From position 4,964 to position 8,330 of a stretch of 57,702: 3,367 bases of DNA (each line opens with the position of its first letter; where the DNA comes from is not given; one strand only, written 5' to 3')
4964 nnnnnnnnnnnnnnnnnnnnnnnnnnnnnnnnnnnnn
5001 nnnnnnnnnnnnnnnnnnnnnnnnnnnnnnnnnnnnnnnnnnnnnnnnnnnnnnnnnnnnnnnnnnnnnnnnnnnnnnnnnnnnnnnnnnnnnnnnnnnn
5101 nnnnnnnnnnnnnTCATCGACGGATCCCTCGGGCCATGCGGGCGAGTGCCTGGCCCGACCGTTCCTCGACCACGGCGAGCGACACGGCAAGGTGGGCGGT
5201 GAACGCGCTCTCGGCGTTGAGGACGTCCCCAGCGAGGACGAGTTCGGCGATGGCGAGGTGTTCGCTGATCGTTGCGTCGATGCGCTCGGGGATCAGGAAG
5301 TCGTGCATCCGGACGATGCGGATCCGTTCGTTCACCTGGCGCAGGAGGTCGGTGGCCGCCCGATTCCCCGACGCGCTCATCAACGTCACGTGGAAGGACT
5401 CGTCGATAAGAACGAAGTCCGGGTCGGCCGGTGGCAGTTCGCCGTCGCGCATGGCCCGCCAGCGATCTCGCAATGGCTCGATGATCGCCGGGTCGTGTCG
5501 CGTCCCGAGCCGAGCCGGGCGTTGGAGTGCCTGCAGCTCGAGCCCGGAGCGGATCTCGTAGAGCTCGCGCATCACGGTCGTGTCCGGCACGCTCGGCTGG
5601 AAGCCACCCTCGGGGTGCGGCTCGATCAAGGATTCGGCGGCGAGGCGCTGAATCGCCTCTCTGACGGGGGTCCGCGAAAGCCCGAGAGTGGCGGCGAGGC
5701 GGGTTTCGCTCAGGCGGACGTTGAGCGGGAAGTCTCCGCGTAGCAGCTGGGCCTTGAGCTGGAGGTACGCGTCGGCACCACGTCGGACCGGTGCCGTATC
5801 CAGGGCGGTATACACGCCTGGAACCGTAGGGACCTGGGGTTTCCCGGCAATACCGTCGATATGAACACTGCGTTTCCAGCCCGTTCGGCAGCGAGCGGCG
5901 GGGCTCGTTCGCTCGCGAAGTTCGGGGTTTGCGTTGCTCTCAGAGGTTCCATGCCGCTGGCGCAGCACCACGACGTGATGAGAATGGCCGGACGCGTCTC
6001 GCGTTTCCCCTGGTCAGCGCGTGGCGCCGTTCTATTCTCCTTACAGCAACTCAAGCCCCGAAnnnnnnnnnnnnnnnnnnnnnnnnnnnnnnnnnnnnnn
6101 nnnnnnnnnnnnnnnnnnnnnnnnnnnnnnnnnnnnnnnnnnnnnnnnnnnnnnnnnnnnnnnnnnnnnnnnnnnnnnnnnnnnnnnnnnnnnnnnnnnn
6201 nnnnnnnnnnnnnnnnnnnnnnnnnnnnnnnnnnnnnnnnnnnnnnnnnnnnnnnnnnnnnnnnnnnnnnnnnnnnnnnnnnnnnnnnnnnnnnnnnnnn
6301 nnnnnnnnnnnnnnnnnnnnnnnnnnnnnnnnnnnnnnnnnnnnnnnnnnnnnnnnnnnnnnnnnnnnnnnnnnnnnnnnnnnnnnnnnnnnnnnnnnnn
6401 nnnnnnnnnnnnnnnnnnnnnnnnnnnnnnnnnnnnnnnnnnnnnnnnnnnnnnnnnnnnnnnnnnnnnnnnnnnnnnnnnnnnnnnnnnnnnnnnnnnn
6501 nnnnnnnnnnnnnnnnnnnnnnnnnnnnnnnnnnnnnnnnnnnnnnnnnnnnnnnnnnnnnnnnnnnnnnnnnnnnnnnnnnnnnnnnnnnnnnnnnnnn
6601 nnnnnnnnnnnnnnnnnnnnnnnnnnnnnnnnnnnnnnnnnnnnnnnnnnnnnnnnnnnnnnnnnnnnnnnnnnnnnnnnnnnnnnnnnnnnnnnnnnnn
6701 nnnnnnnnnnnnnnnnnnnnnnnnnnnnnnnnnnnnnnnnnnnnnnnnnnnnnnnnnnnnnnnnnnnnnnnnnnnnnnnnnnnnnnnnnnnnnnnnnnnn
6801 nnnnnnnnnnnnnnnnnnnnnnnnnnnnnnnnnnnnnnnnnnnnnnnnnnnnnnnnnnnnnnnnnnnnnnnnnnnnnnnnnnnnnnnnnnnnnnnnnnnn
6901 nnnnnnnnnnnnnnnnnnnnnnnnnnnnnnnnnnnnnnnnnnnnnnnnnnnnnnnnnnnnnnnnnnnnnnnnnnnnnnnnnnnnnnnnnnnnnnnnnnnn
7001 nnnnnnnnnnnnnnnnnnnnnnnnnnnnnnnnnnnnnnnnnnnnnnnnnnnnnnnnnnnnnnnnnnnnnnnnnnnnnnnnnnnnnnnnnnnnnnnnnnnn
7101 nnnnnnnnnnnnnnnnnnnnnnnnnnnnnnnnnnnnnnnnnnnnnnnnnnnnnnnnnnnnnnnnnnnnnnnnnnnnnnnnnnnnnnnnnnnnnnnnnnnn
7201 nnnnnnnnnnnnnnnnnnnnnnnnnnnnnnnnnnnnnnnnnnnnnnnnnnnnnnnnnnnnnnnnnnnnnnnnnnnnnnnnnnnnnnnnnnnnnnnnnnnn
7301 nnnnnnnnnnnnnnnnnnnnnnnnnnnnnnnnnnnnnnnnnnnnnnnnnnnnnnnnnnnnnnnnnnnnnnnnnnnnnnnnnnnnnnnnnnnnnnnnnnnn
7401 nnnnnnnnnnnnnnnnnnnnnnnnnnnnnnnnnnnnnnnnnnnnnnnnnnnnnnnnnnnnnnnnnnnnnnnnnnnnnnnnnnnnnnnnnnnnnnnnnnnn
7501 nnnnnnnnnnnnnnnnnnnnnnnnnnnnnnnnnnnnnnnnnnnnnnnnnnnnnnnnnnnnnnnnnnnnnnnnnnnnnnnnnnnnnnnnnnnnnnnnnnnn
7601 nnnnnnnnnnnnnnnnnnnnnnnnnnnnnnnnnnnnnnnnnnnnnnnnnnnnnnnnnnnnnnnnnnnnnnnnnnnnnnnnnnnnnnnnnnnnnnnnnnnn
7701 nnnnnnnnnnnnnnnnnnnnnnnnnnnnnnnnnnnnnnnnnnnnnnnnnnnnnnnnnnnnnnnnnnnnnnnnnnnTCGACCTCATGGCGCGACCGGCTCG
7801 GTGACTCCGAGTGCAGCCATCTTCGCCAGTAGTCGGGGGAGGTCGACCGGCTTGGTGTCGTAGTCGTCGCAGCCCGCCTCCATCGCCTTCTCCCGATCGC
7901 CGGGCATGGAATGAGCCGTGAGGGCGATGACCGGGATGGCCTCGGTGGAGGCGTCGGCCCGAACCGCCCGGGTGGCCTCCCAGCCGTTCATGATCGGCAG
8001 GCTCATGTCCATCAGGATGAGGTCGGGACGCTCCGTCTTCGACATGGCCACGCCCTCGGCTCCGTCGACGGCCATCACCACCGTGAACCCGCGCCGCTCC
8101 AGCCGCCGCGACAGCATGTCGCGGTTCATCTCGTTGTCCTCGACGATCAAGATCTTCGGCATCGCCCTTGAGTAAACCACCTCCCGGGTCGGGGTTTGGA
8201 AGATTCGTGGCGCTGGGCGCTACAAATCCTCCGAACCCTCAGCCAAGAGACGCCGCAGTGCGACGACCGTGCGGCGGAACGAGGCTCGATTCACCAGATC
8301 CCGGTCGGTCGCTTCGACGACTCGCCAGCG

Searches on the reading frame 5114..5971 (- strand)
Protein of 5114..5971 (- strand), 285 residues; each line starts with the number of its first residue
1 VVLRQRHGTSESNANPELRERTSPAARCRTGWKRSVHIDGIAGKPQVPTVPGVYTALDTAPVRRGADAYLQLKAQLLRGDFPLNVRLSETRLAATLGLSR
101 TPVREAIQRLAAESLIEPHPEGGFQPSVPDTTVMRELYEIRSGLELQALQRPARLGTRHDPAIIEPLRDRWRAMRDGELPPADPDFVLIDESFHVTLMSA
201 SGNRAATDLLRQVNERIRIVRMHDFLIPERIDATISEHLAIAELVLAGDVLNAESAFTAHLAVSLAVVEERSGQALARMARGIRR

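Call 20: search_protein_families(library=pfam, proteins=[window:5114-5971:-], max_evalue=0.001)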
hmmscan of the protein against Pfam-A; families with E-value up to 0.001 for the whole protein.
window:5114-5971:- (285 aa): 2 families
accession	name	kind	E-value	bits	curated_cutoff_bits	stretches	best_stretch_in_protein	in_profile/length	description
PF07729.17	FCD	-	4.9e-20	72.6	24.3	1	136-262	1-124/125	FCD domain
PF00392.27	GntR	-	9.3e-14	51.3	27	1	67-124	4-62/64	Bacterial regulatory proteins, gntR family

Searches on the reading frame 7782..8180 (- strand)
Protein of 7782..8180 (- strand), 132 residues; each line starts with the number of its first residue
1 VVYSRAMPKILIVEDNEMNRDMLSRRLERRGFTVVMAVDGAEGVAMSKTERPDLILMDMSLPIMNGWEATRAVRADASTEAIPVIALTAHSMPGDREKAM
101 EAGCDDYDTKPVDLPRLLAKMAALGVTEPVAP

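Call 4: search_protein_families(library=pfam, proteins=[window:7782-8180:-], max_evalue=0.01)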
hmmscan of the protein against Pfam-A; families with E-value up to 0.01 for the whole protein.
window:7782-8180:- (132 aa): 1 family
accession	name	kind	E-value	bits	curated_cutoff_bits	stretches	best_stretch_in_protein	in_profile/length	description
PF00072.30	Response_reg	-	6.8e-27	94.3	30.2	1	10-120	1-109/111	Response regulator receiver domain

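Call 75: search_protein_families(library=ncbifam, proteins=[window:7782-8180:-], max_evalue=0.001)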
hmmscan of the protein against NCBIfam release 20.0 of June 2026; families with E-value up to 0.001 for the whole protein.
window:7782-8180:- (132 aa): 95 families (the best 25 are shown)
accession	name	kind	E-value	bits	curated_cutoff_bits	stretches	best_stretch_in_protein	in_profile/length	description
NF007135.0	PRK09581.1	equivalog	1.3e-27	96.7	474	1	8-124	3-119/457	PleD family two-component system response regulator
TIGR02154.1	PhoB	equivalog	1.5e-26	93.1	296.2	1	8-123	3-118/226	phosphate regulon transcriptional regulator PhoB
NF041733.1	resp_reg_CseB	equivalog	4.9e-25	88.2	350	1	9-123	2-113/228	two-component system response regulator CseB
NF038297.2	hybrid_HK_HrmK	equivalog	8.2e-25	87.5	725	1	5-118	488-601/607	hybrid histidine kinase/response regulator HrmK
NF011874.0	PRK15347.1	equivalog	2.1e-24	85.7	852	1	9-119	692-804/921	two component system sensor kinase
NF008318.0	PRK11107.1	equivalog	2.9e-24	85.2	890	1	8-117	668-777/920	two-component sensor histidine kinase BarA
TIGR01387.1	cztR_silR_copR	subfamily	1.6e-22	80.2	279.2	1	10-123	1-112/218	heavy metal response regulator transcription factor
NF040689.1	MtrAB_MtrA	equivalog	4.1e-22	78.6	300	1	10-123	1-111/219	MtrAB system response regulator MtrA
NF045944.1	ResRegRpaBCyano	equivalog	6e-22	78.1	330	1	11-121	1-108/229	response regulator transcription factor RpaB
NF008567.0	PRK11517.1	equivalog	1.4e-20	73.7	353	1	9-123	2-113/223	response regulator transcription factor HprR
NF040534.1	resp_reg_YycF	equivalog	1.9e-20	73.1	340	1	9-122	2-112/231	response regulator YycF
NF008099.0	PRK10841.1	equivalog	3.6e-20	71.3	920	1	9-120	826-935/949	two-component system sensor histidine kinase RcsC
NF007346.1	PRK09836.1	equivalog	1.3e-19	70.9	420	1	9-124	2-115/227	copper/silver response regulator transcription factor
NF012227.0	AdeR_RR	equivalog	7.5e-19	68.1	340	1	9-124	13-125/239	efflux system response regulator transcription factor AdeR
NF008469.0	PRK11361.1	equivalog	1.1e-18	67.2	714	1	6-117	3-112/461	acetoacetate metabolism transcriptional regulator AtoC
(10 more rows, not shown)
